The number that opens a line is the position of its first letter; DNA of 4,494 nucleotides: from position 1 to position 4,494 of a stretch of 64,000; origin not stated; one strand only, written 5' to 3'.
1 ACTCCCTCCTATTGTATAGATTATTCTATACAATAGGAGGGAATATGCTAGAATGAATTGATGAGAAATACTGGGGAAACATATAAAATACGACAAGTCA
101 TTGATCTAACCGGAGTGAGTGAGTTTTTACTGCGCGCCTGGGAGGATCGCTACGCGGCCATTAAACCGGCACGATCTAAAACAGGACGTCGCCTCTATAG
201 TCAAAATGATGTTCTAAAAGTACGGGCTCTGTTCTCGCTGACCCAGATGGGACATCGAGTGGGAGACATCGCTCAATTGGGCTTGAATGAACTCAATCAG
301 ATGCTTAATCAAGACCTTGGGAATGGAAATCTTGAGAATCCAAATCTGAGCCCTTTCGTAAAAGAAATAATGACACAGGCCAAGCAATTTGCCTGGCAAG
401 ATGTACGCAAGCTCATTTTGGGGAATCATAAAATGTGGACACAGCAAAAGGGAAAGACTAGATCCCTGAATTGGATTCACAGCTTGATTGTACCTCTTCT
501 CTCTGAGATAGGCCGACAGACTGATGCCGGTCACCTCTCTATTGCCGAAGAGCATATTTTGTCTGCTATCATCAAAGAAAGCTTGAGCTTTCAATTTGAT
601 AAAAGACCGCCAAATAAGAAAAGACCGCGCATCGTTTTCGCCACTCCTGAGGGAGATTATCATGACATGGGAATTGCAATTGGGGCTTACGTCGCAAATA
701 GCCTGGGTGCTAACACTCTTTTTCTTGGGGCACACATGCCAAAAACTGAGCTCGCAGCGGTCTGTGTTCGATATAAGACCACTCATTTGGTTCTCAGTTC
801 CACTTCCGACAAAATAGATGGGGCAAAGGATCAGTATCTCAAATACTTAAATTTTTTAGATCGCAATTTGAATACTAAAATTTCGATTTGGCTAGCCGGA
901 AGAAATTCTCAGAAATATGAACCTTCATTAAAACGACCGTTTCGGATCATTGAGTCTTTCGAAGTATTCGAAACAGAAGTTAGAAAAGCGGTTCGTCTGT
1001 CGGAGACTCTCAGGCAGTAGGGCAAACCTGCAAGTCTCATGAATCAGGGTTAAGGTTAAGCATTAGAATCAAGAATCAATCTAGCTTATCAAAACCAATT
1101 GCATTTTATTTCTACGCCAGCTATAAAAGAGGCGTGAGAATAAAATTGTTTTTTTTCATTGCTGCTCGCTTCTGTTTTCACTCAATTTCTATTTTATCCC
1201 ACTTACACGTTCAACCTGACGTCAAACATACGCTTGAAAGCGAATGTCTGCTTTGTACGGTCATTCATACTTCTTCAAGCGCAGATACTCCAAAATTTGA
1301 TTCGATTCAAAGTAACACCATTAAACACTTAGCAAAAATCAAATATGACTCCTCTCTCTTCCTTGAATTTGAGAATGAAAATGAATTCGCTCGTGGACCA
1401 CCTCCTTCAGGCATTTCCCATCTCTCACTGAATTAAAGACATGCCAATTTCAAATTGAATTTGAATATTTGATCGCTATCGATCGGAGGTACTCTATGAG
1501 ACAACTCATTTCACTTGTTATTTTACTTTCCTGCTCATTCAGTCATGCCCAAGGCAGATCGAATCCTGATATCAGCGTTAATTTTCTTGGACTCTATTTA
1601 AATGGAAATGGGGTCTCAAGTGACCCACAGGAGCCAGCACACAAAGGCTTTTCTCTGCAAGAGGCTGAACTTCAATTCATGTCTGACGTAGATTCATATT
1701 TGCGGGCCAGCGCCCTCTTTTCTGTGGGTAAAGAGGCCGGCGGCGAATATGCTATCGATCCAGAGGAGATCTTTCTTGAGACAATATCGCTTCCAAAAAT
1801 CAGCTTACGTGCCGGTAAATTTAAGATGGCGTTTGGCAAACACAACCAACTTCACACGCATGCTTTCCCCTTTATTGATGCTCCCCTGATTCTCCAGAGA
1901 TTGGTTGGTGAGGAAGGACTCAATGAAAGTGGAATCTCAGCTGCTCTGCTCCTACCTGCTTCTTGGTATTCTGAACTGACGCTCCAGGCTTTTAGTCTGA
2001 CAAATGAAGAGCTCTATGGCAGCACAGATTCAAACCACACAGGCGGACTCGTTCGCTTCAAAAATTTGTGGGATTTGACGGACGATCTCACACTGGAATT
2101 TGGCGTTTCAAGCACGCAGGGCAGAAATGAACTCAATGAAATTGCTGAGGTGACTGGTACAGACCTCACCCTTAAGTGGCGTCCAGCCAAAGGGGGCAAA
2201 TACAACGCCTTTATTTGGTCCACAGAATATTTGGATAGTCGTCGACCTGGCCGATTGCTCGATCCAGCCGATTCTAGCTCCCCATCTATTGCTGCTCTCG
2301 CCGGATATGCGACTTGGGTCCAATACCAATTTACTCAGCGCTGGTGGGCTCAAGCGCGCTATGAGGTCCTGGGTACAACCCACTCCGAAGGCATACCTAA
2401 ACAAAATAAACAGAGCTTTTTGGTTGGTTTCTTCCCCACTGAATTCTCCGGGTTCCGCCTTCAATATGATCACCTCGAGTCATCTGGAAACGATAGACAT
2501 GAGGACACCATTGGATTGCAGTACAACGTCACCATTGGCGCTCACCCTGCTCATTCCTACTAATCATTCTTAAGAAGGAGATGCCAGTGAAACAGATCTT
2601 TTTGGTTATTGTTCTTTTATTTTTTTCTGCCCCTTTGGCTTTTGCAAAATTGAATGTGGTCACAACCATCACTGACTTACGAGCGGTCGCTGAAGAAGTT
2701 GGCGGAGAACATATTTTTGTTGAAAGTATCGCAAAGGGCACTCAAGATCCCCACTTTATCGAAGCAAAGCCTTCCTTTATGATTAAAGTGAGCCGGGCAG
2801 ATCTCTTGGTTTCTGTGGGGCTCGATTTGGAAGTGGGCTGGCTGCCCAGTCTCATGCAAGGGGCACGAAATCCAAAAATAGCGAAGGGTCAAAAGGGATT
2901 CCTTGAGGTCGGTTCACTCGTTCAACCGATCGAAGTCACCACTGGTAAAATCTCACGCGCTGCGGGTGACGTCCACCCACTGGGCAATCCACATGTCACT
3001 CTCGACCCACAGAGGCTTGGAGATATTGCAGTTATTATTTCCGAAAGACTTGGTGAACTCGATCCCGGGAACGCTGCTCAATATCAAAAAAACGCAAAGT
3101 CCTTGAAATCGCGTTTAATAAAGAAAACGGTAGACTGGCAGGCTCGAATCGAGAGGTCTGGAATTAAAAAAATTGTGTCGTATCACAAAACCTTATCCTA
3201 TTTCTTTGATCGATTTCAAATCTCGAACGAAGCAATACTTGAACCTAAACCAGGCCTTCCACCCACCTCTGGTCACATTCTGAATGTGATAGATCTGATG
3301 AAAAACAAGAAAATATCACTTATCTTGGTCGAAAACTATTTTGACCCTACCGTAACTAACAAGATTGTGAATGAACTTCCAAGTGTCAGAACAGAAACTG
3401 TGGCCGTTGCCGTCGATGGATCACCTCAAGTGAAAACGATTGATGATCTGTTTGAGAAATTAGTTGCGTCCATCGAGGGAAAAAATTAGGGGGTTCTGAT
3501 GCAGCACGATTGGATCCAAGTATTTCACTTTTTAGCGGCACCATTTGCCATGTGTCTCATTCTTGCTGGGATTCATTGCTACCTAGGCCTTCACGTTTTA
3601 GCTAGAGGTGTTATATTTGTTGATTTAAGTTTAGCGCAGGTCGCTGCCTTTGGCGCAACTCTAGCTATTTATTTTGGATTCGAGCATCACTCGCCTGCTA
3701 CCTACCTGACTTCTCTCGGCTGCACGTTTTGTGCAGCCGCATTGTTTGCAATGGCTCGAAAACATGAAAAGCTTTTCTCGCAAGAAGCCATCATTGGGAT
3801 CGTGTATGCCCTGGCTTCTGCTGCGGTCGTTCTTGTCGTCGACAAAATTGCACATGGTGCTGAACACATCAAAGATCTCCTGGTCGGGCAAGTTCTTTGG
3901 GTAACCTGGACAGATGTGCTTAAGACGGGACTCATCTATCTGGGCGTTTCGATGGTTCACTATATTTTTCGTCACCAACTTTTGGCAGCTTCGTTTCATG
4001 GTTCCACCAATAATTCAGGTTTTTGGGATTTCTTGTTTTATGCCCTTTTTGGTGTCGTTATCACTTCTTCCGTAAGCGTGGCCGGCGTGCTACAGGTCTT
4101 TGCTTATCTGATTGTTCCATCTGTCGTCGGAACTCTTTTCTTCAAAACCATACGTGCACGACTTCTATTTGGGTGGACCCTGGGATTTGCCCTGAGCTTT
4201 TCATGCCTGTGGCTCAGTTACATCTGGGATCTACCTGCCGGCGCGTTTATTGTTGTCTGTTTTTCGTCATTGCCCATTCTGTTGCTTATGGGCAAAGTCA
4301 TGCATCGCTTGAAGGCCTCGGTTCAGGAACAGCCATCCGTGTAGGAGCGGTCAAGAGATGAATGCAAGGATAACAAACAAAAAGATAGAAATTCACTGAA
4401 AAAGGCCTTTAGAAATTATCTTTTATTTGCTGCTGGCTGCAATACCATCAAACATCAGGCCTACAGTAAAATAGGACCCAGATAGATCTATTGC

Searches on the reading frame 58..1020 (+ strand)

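Call 17: search_protein_families(library=pfam, proteins=[window:58-1020:+], max_evalue=0.0001)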
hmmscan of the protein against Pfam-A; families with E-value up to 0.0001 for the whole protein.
window:58-1020:+ (320 aa): 2 families
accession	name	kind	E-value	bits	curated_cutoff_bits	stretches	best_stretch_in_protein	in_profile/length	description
PF13411.12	MerR_1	-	1.5e-11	44.7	21.6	1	9-74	1-65/69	MerR HTH family regulatory protein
PF00376.29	MerR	-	6.8e-05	23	28.2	0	10-47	1-38/38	MerR family regulatory protein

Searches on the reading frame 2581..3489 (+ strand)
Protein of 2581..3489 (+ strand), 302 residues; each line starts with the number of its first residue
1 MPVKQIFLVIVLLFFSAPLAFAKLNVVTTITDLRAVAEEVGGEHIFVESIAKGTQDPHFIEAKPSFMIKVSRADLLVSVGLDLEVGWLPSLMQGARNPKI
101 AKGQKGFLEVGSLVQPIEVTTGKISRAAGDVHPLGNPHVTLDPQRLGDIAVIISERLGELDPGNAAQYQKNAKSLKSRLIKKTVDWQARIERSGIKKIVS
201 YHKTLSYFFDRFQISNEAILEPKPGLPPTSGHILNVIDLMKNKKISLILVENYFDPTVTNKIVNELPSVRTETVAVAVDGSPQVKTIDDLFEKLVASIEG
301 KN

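Call 17: search_protein_families(library=pfam, proteins=[window:2581-3489:+], max_evalue=0.0001)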
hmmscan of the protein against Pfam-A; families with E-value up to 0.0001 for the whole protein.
window:2581-3489:+ (302 aa): 1 family
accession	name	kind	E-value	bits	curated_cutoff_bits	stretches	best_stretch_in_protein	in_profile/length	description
PF01297.22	ZnuA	-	4.8e-45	154.5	29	1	26-276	1-239/263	Zinc-uptake complex component A periplasmic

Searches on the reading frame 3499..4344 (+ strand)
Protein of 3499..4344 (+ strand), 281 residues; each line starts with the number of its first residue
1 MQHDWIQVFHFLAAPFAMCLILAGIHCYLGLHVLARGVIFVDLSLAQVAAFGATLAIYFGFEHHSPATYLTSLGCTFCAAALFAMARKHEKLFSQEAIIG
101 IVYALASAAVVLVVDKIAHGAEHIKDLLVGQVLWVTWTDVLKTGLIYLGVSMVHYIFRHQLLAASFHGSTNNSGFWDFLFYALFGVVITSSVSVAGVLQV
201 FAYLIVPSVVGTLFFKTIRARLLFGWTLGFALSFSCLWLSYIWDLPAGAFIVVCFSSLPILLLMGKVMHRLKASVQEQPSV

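Call 17: search_protein_families(library=pfam, proteins=[window:3499-4344:+], max_evalue=0.0001)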
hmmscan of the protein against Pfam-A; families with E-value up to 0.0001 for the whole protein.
window:3499-4344:+ (281 aa): 1 family
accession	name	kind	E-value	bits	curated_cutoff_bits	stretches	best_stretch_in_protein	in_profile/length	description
PF00950.22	ABC-3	-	3.5e-21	76.3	20.1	1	11-264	4-256/258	ABC 3 transport family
